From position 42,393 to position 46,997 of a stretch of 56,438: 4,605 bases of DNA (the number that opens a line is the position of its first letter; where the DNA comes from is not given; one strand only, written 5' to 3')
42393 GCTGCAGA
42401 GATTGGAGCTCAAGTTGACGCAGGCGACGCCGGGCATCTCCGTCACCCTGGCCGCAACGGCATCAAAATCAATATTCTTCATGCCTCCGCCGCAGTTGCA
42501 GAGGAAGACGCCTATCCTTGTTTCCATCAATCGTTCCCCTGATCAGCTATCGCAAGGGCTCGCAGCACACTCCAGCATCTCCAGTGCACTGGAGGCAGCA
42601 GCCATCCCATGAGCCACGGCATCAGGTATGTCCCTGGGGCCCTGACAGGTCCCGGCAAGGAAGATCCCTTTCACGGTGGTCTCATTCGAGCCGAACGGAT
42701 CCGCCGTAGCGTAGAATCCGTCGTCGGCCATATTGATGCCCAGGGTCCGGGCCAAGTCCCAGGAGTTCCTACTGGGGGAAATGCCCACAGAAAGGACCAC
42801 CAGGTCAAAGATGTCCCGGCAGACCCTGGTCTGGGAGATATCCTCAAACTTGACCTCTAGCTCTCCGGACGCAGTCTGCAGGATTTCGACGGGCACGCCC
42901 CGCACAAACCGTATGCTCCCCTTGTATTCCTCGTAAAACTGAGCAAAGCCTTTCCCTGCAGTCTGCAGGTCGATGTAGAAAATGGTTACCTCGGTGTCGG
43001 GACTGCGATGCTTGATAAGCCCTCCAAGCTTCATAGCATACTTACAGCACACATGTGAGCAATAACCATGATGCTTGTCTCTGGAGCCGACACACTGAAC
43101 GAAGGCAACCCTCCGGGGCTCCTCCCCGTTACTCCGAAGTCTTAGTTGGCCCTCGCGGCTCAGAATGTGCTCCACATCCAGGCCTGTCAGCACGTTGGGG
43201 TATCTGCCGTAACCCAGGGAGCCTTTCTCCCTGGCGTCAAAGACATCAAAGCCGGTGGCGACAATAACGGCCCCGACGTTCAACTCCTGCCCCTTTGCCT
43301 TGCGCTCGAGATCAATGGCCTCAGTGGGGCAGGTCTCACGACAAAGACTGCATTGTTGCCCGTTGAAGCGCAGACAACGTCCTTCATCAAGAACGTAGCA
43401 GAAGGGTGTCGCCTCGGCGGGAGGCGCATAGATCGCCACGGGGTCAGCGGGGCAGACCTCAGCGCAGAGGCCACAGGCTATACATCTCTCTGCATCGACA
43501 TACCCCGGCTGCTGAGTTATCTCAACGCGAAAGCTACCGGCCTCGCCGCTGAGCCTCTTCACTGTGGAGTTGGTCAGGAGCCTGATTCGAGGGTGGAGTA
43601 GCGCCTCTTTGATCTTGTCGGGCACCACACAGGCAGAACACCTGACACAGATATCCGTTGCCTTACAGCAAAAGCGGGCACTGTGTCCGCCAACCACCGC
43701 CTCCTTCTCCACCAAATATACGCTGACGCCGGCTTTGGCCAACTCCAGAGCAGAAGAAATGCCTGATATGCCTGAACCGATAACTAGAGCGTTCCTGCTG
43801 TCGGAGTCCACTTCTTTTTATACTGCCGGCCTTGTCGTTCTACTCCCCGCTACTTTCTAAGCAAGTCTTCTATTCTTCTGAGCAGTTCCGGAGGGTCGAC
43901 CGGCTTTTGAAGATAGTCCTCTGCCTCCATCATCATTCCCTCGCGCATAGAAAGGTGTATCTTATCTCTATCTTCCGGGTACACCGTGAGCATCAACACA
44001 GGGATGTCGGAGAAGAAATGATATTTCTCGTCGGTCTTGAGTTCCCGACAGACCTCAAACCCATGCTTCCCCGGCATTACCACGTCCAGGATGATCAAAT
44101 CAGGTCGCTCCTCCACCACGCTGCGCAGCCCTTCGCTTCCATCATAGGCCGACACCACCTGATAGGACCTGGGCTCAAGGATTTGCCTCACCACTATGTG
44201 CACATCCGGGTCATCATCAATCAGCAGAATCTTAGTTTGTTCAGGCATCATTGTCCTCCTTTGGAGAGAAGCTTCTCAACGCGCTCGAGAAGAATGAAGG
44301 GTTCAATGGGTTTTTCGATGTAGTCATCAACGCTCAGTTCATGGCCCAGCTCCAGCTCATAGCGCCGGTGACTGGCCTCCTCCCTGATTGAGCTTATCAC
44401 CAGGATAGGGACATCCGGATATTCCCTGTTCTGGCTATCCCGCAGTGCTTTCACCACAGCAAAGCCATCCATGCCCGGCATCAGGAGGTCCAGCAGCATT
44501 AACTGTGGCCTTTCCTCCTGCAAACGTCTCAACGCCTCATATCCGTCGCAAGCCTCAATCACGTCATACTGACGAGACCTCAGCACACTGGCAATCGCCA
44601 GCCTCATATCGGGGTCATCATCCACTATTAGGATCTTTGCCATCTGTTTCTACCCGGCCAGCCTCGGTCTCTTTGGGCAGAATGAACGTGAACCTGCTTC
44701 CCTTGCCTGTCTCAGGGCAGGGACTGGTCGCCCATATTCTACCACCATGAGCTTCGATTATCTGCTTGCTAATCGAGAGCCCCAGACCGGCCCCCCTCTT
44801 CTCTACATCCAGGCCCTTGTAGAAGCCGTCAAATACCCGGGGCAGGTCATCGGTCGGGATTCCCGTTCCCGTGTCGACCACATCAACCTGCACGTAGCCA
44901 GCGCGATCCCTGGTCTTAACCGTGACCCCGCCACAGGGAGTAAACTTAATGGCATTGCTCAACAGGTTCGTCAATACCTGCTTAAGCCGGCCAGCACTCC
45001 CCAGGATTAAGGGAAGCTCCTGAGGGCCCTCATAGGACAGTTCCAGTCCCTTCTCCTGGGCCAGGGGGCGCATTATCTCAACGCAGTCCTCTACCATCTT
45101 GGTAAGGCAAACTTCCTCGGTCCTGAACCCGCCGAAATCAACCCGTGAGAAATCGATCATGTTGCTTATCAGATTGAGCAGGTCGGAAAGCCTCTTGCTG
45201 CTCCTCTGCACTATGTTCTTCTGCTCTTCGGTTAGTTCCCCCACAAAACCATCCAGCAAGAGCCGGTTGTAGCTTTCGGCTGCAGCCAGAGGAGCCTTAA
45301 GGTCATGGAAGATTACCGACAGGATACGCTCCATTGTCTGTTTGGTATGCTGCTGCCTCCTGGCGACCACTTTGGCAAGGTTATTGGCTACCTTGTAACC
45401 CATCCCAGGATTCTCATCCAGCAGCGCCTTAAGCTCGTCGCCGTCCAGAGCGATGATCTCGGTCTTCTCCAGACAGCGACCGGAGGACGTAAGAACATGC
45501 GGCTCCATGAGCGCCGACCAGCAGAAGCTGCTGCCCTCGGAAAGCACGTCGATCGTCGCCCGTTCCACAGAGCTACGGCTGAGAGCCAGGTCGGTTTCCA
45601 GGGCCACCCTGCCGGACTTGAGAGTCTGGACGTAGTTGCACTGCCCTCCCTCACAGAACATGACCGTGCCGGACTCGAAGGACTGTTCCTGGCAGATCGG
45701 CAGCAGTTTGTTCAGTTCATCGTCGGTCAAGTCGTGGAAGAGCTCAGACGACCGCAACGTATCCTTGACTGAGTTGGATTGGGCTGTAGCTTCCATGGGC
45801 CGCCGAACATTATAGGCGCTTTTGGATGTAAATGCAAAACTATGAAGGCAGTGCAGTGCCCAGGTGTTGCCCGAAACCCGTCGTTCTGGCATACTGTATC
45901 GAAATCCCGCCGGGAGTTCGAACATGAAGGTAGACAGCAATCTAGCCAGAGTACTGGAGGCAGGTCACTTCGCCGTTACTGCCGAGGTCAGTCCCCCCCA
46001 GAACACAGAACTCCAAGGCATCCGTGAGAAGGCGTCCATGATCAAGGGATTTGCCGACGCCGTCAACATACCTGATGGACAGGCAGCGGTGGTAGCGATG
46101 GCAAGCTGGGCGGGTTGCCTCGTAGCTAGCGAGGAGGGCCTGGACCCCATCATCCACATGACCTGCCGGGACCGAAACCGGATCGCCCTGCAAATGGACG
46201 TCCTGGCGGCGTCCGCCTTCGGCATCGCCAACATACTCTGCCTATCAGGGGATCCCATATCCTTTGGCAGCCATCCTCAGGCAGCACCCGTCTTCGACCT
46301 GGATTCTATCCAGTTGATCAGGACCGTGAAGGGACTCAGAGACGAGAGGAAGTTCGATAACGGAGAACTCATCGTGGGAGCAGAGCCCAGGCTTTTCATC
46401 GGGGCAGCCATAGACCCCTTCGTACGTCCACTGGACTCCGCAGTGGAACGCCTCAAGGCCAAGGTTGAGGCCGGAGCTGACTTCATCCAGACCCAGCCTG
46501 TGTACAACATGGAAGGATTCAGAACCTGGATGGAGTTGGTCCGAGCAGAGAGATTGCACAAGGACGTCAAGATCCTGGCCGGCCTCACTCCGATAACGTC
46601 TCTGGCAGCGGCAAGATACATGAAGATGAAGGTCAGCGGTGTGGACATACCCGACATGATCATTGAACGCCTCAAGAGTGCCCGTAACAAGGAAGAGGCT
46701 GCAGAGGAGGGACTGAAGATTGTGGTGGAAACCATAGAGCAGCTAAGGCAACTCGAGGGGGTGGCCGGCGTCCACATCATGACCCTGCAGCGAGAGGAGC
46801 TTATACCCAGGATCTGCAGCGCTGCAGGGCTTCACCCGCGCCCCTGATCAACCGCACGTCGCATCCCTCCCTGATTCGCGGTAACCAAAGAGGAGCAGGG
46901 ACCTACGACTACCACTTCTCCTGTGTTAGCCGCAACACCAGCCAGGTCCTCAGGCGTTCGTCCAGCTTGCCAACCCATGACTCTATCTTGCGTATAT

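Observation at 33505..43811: HdrB-less HdrA/MvhD/MetFV/HdrC gene train: candidate unconventional electron-bifurcating methylene-THF reductase complex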

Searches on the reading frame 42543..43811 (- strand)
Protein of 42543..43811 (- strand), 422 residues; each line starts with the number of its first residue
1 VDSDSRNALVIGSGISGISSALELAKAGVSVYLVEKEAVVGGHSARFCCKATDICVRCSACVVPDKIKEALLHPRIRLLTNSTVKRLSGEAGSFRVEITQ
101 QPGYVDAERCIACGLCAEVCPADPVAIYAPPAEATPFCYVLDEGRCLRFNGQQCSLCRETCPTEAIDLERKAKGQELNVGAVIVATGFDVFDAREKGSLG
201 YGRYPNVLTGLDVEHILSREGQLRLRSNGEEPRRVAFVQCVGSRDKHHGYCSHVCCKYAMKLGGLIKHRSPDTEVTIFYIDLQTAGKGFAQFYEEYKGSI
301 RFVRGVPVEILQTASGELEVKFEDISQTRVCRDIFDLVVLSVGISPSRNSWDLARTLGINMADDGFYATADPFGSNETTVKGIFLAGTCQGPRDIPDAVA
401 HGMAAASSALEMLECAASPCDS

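Call 4: search_protein_families(library=pfam, proteins=[window:42543-43811:-], max_evalue=0.01)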
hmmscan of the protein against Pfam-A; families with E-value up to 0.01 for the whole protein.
window:42543-43811:- (422 aa): 21 families
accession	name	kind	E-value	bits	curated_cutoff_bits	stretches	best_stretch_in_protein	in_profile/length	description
PF07992.20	Pyr_redox_2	-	1.4e-14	54.6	26.1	2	171-402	92-291/291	Pyridine nucleotide-disulphide oxidoreductase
PF00037.32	Fer4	-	5.3e-08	32.8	21.1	1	104-123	2-21/24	4Fe-4S binding domain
PF01266.30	DAO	-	9.2e-08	32.4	27.9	1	9-46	3-41/353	FAD dependent oxidoreductase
PF00890.30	FAD_binding_2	-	1.5e-07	31.4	20.4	1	8-45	2-39/414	FAD binding domain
PF13450.12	NAD_binding_8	-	2e-07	31.6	21.9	1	10-46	1-37/68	NAD(P)-binding Rossmann-like domain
PF13738.12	Pyr_redox_3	-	8.2e-07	29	30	1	6-100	165-251/305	Pyridine nucleotide-disulphide oxidoreductase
PF12831.13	FAD_oxidored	-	1.3e-06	28.4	27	1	9-44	3-38/416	FAD dependent oxidoreductase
PF12838.12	Fer4_7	-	3.3e-06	27.9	27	2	109-165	1-52/52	4Fe-4S dicluster domain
PF12797.12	Fer4_2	-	9.8e-06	25.7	24.5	1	104-122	4-22/22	4Fe-4S binding domain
PF12837.12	Fer4_6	-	1.3e-05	25.3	25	1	105-122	4-21/24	4Fe-4S binding domain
PF01494.25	FAD_binding_3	-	5.7e-05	22.9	22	1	8-38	4-34/349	FAD binding domain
PF01134.28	GIDA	-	0.00023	20.8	22.1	1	9-38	3-29/391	Glucose inhibited division protein A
PF13187.11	Fer4_9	-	0.00047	20.6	27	0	55-123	2-50/52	4Fe-4S dicluster domain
PF14697.11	Fer4_21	-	0.00077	20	35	1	105-123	36-55/59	4Fe-4S dicluster domain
PF13484.11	Fer4_16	-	0.00082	20.5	30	0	153-173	4-25/66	4Fe-4S double cluster binding domain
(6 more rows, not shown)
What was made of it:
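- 42543..43811 (-): hdrA1 (422 aa). HdrA core only: the thioredoxin-reductase-like FAD domain plus the inserted 2x[4Fe-4S] ferredoxin domain. It has no N-terminal domain and no C-terminal ferredoxin domain. It carries an extra conserved Cys cluster (C48/C49, C55, C58, C61). Pfam (call 4).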

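Call 25: search_solved_structures(query=window:42543-43811:-, max_evalue=0.00001, show_alignments=1)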
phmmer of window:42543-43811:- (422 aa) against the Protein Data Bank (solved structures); distinct sequences matched with E-value up to 0.00001: 10.
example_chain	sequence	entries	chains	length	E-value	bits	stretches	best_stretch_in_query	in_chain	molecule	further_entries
8rvv_A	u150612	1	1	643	8.6e-96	324.4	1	7-413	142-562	H(2):CoB-CoM heterodisulfide,ferredoxin reductase subunit A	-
8rvu_a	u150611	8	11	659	9.2e-96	324.3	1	7-413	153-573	H(2):CoB-CoM heterodisulfide,ferredoxin reductase subunit A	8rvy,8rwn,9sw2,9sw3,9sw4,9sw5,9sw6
5odc_A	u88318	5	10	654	3.5e-91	309.2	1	6-410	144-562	Heterodisulfide reductase, subunit A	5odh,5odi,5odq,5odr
9sfi_A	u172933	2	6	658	3.7e-85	289.4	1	6-409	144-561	CoB--CoM heterodisulfide reductase iron-sulfur subunit A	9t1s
7bkb_A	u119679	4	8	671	1.7e-63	218.1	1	6-409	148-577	CoB--CoM heterodisulfide reductase iron-sulfur subunit A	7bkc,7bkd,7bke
6tjr_A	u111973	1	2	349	7.7e-41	143.4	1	173-412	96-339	Fumarate reductase/succinate dehydrogenase flavoprotein domain protein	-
9sw6_H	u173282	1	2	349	9.6e-13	50.9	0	104-166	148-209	Tungsten formylmethanofuran dehydrogenase, subunit F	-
5t5i_F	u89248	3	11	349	1.2e-12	50.5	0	104-166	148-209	Tungsten formylmethanofuran dehydrogenase subunit fwdF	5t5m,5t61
9sfi_T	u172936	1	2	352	6.8e-11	44.8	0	102-175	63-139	4Fe-4S ferredoxin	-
7bkb_K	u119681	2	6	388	2.8e-07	32.9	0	104-177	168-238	Formylmethanofuran dehydrogenase, subunit F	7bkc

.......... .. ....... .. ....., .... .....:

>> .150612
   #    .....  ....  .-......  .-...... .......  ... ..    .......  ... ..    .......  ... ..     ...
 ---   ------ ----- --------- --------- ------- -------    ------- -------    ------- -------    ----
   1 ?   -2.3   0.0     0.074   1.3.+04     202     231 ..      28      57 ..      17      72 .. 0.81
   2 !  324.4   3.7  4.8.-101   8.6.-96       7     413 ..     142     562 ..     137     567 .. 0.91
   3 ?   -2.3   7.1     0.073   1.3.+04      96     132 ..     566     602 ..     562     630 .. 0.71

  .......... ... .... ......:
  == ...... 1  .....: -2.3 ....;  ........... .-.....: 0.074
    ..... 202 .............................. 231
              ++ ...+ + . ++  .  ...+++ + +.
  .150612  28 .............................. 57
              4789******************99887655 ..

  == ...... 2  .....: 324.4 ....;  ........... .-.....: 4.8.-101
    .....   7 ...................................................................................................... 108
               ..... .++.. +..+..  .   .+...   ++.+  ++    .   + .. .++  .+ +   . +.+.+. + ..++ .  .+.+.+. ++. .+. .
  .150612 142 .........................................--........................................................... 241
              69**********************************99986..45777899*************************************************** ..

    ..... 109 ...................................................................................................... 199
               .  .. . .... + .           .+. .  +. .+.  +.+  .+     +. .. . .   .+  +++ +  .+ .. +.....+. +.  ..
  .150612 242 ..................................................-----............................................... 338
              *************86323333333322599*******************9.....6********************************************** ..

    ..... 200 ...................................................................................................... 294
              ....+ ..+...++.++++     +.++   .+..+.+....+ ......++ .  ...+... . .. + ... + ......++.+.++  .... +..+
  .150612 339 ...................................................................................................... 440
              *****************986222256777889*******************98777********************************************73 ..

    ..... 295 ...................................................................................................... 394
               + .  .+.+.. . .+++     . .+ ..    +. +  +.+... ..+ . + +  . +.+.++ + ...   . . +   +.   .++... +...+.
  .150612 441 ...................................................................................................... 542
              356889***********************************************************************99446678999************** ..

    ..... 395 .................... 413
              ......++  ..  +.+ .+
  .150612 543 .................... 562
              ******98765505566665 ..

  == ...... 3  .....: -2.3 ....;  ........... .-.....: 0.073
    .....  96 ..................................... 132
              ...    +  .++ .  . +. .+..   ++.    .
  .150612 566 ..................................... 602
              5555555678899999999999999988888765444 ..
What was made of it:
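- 42543..43811 (-): PDB HdrA residues 142-562, E 9e-96 (call 25).
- HdrA1 and the HdrL N-module keep every feature of the HdrA core at very high significance (9e-96, call 25).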

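Call 45: search_protein_families(library=ncbifam, proteins=[window:42543-43811:-], max_evalue=0.00001)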
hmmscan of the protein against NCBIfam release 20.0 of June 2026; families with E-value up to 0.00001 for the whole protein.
window:42543-43811:- (422 aa): 29 families (the best 25 are shown)
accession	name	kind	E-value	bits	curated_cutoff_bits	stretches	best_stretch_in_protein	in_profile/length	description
NF040770.1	hetero_SS_HdrA2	exception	5.8e-117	391.8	1100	1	5-414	139-561/777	CoB-CoM heterodisulfide reductase HdrA2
NF041778.1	hetero_SS_HdrA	equivalog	1.4e-97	327.4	1400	1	6-413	143-570/771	ferredoxin:CoB-CoM heterodisulfide reductase subunit HdrA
NF041891.1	hdrA_Methbact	equivalog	2.7e-91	306.9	1300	1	6-416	134-559/762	ferredoxin:CoB-CoM heterodisulfide reductase subunit HdrA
NF009410.0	PRK12771.1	subfamily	8.1e-11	41.2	516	0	6-42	139-175/566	NAD(P)-binding protein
TIGR01971.1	NuoI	subfamily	2.9e-10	39.8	113.05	1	95-170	30-102/121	NADH-quinone oxidoreductase, chain I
NF010590.0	PRK13984.1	equivalog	3.8e-08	31.9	946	0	106-227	48-172/611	putative oxidoreductase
NF004536.0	PRK05888.1-1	equivalog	8.3e-08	31.8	212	1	106-172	56-120/180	NADH-quinone oxidoreductase subunit NuoI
TIGR01350.1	lipoamide_DH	equivalog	8.8e-08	31.3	408.8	0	7-49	3-44/461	dihydrolipoyl dehydrogenase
NF009053.0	PRK12387.1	subfamily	2.3e-07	30.7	204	1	106-170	36-94/180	formate hydrogenlyase complex iron-sulfur subunit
TIGR01317.1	GOGAT_sm_gam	subfamily_domain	3.4e-07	29.5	447.7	0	292-408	363-473/485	glutamate synthase small subunit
TIGR02734.1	crtI_fam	subfamily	3.4e-07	29.3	238.1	1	8-46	1-39/504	phytoene desaturase family protein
NF004789.0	PRK06134.1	subfamily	3.7e-07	29.1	747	1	6-46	13-53/581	FAD-dependent oxidoreductase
NF058655.1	CrtID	equivalog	4.1e-07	29.2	640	1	9-48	2-41/478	bifunctional phytoene desaturase/3,4-desaturase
NF045637.1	carotdesatCrtDProt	equivalog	5e-07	28.6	580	1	9-50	2-43/485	1-hydroxycarotenoid 3,4-desaturase CrtD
NF005560.0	PRK07233.1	equivalog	5.5e-07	28.8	252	1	9-51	4-46/435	hypothetical protein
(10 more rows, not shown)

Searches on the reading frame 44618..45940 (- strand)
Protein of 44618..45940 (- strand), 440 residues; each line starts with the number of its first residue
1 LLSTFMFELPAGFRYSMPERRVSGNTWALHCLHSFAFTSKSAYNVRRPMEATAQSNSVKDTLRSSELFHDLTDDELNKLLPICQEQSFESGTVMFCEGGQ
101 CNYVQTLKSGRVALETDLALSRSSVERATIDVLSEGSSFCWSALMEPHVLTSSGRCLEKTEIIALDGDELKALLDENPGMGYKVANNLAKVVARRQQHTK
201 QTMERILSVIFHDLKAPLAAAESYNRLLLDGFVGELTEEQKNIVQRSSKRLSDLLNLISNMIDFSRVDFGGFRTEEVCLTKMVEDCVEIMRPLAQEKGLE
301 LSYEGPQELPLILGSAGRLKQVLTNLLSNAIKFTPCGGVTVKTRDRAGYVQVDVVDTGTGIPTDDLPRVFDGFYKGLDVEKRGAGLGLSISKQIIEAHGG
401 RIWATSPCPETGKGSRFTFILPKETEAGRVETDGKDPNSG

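Call 7: search_protein_families(library=pfam, proteins=[window:44618-45940:-], max_evalue=0.00001)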
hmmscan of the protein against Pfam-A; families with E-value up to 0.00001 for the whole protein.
window:44618-45940:- (440 aa): 3 families
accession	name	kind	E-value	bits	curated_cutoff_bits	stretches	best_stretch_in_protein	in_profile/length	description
PF02518.31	HATPase_c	-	1.3e-29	103.3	26.4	1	316-424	3-110/111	Histidine kinase-, DNA gyrase B-, and HSP90-like ATPase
PF00512.31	HisKA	-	1.4e-10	41.5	26.9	1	203-268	2-64/66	His Kinase A (phospho-acceptor) domain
PF00027.35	cNMP_binding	-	7.3e-09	35.9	27.5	1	86-177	2-89/89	Cyclic nucleotide-binding domain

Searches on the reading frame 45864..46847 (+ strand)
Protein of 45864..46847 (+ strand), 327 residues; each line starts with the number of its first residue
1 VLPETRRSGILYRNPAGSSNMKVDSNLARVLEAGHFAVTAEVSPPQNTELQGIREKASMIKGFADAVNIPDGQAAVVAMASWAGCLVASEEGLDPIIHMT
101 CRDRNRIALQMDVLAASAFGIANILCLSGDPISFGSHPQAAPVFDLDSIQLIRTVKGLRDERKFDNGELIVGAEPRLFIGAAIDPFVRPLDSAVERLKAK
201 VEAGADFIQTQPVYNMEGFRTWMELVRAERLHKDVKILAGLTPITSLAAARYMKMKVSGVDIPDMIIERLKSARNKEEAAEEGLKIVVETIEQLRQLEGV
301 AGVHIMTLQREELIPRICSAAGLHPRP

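Call 7: search_protein_families(library=pfam, proteins=[window:45864-46847:+], max_evalue=0.00001)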
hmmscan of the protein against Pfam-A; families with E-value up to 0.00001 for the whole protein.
window:45864-46847:+ (327 aa): 1 family
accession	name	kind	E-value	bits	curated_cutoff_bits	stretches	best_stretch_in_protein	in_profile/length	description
PF02219.23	MTHFR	-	1.6e-43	149.5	24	1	28-322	3-287/287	Methylenetetrahydrofolate reductase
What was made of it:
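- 45864..46847 (+): metF2 (327 aa), a second, divergently transcribed MTHFR paralogue with no metV of its own. It is a conserved neighbour. PF02219 2e-43 (call 7).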

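Call 45: search_protein_families(library=ncbifam, proteins=[window:45864-46847:+], max_evalue=0.00001)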
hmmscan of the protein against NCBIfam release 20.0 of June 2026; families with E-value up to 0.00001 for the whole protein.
window:45864-46847:+ (327 aa): 4 families
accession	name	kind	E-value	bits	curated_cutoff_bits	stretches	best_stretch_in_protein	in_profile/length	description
NF006396.0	PRK08645.1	equivalog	2.1e-71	240.8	453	1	19-310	306-591/611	bifunctional homocysteine S-methyltransferase/methylenetetrahydrofolate reductase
TIGR00676.1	fadh2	equivalog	1.8e-27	96.4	293.7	1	87-320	53-273/275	methylenetetrahydrofolate reductase [NAD(P)H]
TIGR00677.1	fadh2_euk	equivalog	1.5e-25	90.1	310.05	1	90-323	57-277/281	methylenetetrahydrofolate reductase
NF006950.0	PRK09432.1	equivalog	1.3e-12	47.6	382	1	90-325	80-294/296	methylenetetrahydrofolate reductase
